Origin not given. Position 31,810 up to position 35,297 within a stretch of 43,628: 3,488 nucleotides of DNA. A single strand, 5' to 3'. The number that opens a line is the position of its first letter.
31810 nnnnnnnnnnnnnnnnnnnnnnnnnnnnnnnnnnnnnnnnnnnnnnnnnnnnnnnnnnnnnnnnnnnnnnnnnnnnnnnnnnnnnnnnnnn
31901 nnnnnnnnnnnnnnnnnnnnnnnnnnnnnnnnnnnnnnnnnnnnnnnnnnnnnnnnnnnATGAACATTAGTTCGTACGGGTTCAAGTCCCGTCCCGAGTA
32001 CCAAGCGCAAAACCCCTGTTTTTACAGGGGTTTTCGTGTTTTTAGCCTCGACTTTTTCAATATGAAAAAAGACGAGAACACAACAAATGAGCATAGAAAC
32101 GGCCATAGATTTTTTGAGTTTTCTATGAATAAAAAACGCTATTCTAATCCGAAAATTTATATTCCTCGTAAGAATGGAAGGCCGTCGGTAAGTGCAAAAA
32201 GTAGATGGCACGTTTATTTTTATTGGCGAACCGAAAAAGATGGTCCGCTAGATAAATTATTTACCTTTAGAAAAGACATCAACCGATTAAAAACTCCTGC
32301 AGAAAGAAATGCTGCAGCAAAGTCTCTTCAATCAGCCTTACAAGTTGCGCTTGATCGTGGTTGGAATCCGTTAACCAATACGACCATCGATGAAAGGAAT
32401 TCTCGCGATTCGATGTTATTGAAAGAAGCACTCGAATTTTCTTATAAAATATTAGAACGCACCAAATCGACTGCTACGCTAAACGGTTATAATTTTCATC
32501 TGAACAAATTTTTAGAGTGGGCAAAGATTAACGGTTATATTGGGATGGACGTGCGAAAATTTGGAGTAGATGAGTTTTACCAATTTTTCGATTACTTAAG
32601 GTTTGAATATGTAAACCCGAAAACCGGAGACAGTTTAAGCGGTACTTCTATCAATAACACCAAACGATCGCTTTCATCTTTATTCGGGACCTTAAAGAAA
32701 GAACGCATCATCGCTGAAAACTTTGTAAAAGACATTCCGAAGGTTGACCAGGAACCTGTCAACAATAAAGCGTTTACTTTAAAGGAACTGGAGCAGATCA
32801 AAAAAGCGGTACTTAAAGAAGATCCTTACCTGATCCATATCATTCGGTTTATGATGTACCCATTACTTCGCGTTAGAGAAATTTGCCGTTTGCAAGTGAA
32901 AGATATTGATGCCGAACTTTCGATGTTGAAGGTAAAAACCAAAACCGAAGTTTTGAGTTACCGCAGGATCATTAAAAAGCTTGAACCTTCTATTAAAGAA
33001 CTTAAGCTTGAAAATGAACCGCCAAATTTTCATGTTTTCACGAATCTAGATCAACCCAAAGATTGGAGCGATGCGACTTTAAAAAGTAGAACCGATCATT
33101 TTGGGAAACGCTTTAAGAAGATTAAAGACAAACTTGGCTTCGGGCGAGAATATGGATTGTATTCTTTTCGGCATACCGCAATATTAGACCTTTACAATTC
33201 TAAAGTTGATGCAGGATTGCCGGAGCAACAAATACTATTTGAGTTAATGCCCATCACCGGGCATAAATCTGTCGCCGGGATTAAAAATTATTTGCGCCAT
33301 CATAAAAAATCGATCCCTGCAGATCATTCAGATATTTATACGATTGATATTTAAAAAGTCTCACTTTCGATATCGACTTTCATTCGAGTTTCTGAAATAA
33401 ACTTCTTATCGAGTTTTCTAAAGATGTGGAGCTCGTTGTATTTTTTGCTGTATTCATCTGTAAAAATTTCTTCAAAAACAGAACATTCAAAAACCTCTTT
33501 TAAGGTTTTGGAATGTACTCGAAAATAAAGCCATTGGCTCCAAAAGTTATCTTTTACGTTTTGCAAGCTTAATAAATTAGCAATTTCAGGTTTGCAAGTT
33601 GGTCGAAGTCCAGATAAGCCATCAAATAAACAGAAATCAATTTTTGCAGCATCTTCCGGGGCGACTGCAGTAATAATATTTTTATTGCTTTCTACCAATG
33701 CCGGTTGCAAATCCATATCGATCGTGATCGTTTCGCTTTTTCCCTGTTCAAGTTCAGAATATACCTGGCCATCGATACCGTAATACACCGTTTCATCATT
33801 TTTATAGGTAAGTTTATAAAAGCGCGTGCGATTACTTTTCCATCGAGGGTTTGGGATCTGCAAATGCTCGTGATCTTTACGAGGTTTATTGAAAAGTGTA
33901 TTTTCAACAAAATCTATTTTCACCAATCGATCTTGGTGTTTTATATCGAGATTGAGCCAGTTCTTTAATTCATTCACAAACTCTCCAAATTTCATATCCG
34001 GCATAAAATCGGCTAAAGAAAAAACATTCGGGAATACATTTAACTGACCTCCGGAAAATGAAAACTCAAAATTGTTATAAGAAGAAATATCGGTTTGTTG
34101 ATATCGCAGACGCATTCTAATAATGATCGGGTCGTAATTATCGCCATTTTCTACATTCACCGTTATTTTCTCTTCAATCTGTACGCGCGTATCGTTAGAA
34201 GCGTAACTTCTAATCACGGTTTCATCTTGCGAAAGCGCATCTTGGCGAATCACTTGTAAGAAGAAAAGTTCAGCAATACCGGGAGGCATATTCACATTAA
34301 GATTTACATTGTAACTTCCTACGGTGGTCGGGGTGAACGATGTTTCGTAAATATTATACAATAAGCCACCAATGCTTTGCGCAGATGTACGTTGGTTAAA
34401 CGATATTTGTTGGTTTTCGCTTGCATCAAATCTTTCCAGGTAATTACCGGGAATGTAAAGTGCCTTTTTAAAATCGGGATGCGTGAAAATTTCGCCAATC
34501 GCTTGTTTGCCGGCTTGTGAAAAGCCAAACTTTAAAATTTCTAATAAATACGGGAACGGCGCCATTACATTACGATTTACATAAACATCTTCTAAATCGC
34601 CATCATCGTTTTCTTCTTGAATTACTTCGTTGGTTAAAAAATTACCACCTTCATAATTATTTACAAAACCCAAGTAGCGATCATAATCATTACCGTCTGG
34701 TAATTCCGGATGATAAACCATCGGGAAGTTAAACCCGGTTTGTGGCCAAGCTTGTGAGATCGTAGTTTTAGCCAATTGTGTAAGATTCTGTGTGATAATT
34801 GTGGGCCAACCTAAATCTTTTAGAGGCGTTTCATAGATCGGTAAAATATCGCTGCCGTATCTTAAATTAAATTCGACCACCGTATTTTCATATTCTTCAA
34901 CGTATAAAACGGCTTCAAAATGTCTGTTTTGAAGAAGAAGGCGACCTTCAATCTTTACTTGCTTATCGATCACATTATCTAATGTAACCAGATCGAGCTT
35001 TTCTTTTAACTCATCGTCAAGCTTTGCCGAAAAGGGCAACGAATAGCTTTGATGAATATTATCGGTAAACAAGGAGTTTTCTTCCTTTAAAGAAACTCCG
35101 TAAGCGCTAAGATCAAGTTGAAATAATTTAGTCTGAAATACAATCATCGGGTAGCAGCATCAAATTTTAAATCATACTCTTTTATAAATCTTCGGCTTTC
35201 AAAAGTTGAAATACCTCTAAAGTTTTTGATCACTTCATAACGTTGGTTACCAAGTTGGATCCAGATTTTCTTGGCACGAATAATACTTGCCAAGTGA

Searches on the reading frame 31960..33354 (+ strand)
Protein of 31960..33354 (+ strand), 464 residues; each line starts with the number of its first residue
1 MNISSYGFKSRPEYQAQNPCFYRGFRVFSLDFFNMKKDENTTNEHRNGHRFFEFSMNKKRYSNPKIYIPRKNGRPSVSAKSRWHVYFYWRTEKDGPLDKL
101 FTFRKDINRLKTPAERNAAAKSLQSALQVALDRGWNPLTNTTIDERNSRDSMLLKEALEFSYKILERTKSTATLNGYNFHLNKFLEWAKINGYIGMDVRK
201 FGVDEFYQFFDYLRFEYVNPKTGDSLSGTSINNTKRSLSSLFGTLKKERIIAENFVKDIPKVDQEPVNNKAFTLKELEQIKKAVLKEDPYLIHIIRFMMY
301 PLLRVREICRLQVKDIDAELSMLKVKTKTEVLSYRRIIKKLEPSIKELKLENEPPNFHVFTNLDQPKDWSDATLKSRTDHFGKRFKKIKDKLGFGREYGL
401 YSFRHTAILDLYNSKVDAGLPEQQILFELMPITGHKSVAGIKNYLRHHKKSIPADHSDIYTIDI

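Call 9: search_protein_families(library=phrogs, proteins=[window:31960-33354:+], max_evalue=0.01)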
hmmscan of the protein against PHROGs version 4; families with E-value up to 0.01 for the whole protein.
window:31960-33354:+ (464 aa): 2 families
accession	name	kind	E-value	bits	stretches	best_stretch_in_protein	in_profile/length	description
phrog_1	-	integration and excision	4.6e-29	103.1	1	61-449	104-437/611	integrase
phrog_216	-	integration and excision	5.4e-14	53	1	232-445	16-222/301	integrase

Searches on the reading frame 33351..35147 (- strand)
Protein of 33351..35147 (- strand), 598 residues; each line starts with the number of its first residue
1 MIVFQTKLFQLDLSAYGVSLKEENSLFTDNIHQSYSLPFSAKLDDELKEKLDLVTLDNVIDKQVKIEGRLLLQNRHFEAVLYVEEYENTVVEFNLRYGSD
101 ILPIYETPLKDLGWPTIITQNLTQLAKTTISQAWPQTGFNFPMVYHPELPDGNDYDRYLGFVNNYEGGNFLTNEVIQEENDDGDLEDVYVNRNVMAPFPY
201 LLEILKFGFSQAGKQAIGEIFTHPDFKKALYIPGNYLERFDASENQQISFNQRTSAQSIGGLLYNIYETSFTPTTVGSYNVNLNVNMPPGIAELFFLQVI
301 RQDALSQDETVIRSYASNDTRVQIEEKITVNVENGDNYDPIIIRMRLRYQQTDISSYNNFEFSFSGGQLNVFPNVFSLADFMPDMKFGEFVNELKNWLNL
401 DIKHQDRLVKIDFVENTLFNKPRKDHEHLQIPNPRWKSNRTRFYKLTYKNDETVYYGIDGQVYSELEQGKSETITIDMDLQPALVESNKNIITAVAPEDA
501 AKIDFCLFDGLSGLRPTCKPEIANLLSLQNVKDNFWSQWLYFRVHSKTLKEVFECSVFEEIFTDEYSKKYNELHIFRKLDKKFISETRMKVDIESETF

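Call 9: search_protein_families(library=phrogs, proteins=[window:33351-35147:-], max_evalue=0.01)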
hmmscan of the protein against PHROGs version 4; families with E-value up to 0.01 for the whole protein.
window:33351-35147:- (598 aa): 1 family
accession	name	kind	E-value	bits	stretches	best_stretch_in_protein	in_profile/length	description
phrog_19879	-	unknown function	2.7e-37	129.5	2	9-240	9-237/638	-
